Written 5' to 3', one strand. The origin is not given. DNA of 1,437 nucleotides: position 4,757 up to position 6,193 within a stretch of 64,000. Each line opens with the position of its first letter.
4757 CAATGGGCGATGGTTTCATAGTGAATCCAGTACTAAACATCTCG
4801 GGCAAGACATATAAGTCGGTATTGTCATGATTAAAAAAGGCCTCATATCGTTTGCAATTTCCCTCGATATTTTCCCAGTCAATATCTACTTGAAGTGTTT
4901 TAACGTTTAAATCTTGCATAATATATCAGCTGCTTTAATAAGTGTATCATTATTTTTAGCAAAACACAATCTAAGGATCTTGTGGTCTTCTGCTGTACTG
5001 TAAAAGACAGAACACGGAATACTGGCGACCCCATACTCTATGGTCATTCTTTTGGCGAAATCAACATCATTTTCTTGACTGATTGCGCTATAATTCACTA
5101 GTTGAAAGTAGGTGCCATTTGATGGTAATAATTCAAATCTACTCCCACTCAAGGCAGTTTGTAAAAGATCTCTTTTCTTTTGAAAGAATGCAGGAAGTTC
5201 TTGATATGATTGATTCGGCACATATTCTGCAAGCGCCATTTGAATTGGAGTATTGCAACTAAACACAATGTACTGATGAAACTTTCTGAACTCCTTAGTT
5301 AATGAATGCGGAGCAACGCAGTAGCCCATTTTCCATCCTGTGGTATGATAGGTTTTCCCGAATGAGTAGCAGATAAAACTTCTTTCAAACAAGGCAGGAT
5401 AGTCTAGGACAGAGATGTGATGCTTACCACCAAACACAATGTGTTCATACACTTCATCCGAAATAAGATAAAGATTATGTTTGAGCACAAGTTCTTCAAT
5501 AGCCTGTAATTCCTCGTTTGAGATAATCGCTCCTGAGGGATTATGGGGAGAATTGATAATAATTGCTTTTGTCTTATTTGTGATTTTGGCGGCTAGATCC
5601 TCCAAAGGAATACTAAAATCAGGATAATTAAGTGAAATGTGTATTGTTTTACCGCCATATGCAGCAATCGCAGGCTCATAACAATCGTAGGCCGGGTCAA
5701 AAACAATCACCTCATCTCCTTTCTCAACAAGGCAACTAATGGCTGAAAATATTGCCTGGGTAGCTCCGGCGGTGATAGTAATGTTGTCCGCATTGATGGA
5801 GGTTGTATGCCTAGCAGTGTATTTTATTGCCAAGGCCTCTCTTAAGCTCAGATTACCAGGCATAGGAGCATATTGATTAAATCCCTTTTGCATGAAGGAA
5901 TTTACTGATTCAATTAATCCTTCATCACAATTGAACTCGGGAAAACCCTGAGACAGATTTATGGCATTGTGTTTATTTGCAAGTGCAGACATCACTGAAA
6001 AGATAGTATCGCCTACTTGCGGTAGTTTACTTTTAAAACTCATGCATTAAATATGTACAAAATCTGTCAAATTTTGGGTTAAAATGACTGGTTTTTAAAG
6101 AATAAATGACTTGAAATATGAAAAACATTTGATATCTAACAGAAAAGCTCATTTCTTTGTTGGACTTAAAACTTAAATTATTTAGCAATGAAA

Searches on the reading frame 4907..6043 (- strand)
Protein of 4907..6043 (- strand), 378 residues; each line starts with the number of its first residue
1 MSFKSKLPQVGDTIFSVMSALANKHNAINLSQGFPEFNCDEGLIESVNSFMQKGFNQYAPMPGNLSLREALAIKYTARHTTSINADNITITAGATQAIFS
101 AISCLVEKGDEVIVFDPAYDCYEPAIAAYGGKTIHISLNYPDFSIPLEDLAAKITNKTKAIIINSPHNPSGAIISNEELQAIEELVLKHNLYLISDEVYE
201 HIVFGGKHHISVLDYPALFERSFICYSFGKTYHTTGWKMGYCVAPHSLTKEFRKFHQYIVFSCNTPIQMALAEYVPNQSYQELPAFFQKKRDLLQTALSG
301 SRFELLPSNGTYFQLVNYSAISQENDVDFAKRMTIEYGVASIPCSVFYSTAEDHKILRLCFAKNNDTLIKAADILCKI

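Call 23: list_cluster_members(proteins=[window:4907-6043:-, window:6632-6859:+, window:8658-8891:+, P0025, P0020, P0028, window:9299-9955:+])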
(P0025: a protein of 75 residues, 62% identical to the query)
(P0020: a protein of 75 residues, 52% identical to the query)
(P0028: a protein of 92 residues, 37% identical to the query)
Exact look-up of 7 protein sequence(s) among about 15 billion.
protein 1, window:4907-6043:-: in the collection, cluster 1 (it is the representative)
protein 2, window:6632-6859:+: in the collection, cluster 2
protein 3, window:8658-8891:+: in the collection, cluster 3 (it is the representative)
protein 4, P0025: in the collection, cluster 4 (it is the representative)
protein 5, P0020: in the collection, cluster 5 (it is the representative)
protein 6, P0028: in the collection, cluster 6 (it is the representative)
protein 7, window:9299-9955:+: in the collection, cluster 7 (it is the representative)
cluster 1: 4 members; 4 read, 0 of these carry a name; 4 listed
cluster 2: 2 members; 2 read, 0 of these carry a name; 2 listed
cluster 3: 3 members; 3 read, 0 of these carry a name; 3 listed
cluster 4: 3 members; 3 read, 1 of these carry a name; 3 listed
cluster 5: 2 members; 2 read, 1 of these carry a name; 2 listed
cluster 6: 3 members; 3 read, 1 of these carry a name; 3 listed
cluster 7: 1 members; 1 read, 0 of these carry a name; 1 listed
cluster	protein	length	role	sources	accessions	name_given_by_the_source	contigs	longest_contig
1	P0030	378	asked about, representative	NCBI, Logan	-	-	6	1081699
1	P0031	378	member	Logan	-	-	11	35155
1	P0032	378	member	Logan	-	-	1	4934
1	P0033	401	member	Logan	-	-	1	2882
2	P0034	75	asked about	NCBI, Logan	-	-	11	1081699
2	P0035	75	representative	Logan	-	-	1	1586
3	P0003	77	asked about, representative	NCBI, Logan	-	-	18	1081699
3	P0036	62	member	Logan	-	-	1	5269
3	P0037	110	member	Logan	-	-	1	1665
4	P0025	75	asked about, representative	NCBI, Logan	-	-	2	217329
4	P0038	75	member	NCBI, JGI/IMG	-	hypothetical protein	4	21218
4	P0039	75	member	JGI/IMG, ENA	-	-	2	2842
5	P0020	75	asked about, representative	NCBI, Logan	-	-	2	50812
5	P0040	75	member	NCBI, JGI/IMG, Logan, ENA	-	hypothetical protein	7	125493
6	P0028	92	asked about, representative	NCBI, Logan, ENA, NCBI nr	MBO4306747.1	MAG: hypothetical protein J5848_00340 [Bacteroidales bacterium] | hypothetical protein [Bacteroidales bacterium]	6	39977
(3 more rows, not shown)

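Call 50: find_related_loci(query=A6, collection=genome_contigs, flank=10000)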
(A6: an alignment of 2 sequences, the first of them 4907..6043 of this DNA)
Query A6 (378 aa) in genome_contigs; peptide patterns used: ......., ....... (x = any residue, [..] = any of these).
600 stretches matched a pattern (row limit reached: there are more); 573 encode a relative of the query (tblastn E <= 1e-3); the best 80 are kept; 80 distinct loci.
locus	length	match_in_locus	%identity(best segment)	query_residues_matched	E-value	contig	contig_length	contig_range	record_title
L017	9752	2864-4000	57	2-378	2e-147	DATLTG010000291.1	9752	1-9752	MAG TPA_asm: Bacteroidia bacterium isolate SMAG_U13950 k141_1642353, whole genome shotgun sequence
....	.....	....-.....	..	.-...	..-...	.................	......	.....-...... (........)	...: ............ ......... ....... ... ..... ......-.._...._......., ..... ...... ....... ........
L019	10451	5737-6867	58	4-378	6e-146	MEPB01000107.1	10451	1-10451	MAG: Bacteroidetes bacterium RIFCSPLOWO2_12_FULL_35_15 rifcsplowo2_12_scaffold_9707, whole genome shotgun sequence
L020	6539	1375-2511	58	2-378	5e-144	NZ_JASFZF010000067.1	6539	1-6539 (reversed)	MAG: Lutibacter sp. isolate MAY_MAG_00018 ALL_000000014468, whole genome shotgun sequence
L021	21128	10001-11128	57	5-378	1e-142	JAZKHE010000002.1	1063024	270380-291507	MAG: Bacteroidota bacterium isolate DC_RB_04_SPN110320-bin079_1 DCRB04SPN_B079_1_000000000002, whole genome shotgun sequ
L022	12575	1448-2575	57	5-378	5e-143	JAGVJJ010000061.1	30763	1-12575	MAG: Bacteroidia bacterium isolate SW_35 c_000000001966, whole genome shotgun sequence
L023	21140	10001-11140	56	1-378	1e-142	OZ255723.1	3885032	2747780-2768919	MAG: Flavobacteriaceae bacterium isolate 52f2a5b1-f13c-4ae7-9063-0f41512cee52 genome assembly, chromosome: 2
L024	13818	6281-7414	53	3-378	3e-142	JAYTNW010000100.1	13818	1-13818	MAG: Bacteroidota bacterium isolate GFS_4010 GFS_4010_99, whole genome shotgun sequence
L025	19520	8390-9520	57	4-378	7e-142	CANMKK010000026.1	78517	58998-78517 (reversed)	uncultured Aquimarina sp. isolate 513.fasta genome assembly, contig: NODE_26, whole genome shotgun sequence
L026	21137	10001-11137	56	2-378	1e-141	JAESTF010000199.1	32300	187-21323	MAG: Flavobacteriales bacterium isolate NORP307 CoAssembly_2131491, whole genome shotgun sequence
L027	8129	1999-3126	56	2-375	1e-141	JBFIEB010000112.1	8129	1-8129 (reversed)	MAG: Vicingaceae bacterium isolate Mix_sand11.2021.09.D.68 k141_1639237_length_8129_cov_10.0000, whole genome shotgun se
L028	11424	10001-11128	55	5-378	3e-141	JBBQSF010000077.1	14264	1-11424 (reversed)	MAG: Bacteroidales bacterium isolate Co_metawrap_1733 Cmw_1733_k141_25793607_length_14264_cov_46.2578, whole genome shot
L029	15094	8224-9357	58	3-378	1e-140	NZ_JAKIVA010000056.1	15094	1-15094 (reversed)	MAG: Lutibacter sp. isolate D100SM.bin.4 NODE_1550_length_15094_cov_5.056190, whole genome shotgun sequence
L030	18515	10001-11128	54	4-378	1e-140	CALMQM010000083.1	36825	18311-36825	MAG TPA_asm: uncultured Bacteroidetes bacterium isolate SRR1772177_bin.147_CONCOCT_v1.1_MAG genome assembly, contig: ERZ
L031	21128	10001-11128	55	5-378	2e-140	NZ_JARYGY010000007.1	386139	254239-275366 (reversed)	Aquimarina sp. 2201CG14-23 contig7, whole genome shotgun sequence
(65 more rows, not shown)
